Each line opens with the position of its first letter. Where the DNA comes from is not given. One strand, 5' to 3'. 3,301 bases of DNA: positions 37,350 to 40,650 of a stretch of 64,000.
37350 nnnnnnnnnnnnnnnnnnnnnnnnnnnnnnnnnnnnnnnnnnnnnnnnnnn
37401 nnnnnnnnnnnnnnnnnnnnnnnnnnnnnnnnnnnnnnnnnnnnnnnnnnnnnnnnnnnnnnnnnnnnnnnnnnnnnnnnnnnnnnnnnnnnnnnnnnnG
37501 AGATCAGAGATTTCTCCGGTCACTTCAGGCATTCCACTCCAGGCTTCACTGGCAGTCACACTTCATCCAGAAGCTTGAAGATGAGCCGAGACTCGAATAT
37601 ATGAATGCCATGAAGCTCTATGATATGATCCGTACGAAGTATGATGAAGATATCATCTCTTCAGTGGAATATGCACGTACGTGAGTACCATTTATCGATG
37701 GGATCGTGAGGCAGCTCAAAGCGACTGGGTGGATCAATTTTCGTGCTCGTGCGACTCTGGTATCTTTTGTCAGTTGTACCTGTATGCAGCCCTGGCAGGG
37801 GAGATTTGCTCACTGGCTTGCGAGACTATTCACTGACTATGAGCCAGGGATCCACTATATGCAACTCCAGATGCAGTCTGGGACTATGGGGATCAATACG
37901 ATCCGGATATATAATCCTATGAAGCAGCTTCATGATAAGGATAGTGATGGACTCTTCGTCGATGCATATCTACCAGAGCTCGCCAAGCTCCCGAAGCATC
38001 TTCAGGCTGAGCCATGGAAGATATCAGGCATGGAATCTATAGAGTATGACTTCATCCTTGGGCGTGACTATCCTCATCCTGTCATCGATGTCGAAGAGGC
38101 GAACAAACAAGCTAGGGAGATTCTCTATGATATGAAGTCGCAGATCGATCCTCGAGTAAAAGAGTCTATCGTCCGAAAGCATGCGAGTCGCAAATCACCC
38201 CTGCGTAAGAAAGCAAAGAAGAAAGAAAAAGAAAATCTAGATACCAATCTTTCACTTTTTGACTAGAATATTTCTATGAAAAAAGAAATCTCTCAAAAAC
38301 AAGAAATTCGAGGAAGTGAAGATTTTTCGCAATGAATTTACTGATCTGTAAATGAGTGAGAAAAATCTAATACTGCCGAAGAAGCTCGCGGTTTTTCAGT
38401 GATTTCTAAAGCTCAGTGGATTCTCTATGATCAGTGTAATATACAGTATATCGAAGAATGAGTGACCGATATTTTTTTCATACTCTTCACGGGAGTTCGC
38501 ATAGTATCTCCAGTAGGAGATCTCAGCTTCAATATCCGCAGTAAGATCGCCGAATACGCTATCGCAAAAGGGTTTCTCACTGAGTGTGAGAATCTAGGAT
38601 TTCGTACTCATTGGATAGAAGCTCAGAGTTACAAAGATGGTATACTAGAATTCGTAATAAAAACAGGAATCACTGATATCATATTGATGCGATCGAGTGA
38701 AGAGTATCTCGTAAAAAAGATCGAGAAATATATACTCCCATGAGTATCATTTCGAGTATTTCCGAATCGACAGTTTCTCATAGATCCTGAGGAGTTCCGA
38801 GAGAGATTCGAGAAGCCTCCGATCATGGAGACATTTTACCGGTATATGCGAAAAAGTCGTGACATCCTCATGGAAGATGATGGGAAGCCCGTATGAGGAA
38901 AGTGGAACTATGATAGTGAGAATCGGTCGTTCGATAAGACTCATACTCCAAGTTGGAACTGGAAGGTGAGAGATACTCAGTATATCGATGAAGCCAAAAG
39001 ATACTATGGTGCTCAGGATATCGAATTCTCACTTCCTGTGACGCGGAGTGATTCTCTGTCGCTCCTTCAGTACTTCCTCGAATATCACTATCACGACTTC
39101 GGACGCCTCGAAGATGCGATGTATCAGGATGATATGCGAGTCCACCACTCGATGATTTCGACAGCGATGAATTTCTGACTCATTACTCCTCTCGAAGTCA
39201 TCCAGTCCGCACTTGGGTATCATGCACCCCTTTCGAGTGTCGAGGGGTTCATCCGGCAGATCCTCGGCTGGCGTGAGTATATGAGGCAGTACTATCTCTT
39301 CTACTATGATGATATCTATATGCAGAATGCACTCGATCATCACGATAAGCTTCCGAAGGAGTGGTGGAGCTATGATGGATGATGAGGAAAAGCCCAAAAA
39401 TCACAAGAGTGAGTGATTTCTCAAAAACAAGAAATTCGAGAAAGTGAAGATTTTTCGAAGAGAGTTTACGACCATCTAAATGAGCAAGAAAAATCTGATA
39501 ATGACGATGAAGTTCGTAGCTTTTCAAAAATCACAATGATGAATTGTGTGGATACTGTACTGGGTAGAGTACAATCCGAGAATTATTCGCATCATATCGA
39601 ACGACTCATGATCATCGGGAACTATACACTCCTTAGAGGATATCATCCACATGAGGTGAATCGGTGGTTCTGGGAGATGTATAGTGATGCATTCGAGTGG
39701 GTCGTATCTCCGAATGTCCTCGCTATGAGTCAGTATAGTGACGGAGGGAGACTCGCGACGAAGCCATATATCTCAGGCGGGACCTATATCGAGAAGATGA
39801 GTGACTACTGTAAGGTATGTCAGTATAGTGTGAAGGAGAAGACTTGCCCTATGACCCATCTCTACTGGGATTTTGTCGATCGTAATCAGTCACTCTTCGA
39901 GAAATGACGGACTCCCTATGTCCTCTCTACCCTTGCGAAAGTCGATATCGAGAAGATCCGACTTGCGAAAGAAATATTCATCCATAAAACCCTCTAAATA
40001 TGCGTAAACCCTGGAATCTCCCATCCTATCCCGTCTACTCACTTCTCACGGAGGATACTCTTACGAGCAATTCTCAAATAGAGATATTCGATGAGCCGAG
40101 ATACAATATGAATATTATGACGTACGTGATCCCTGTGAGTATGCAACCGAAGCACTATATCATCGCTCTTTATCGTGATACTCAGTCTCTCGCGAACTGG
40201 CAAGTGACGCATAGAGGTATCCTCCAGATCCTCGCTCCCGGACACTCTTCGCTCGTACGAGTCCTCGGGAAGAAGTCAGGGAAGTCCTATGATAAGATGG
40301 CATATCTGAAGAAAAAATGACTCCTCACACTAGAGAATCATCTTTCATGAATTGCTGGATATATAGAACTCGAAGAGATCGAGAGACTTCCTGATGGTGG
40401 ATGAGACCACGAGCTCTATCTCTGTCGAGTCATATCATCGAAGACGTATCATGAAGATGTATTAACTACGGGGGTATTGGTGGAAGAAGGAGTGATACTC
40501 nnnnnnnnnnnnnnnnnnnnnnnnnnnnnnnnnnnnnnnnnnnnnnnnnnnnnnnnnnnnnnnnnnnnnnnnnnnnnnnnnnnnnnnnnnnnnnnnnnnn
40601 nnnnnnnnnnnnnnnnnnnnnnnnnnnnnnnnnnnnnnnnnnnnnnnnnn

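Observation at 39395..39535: Second repeat family (R) inserted in frame in the FeS-BCP photolyase-like gene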

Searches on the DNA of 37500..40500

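Call 16: search_rna_families(source=window, start=37500, end=40500, threshold=evalue, max_evalue=1)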
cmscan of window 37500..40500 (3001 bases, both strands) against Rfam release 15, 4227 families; matches with E-value up to 1: 1.
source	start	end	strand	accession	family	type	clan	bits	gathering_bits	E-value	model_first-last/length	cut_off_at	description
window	39533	39601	+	RF04237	mir-1490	Gene; miRNA;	-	18.5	75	0.77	1-77/77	no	mir-1490 microRNA precursor family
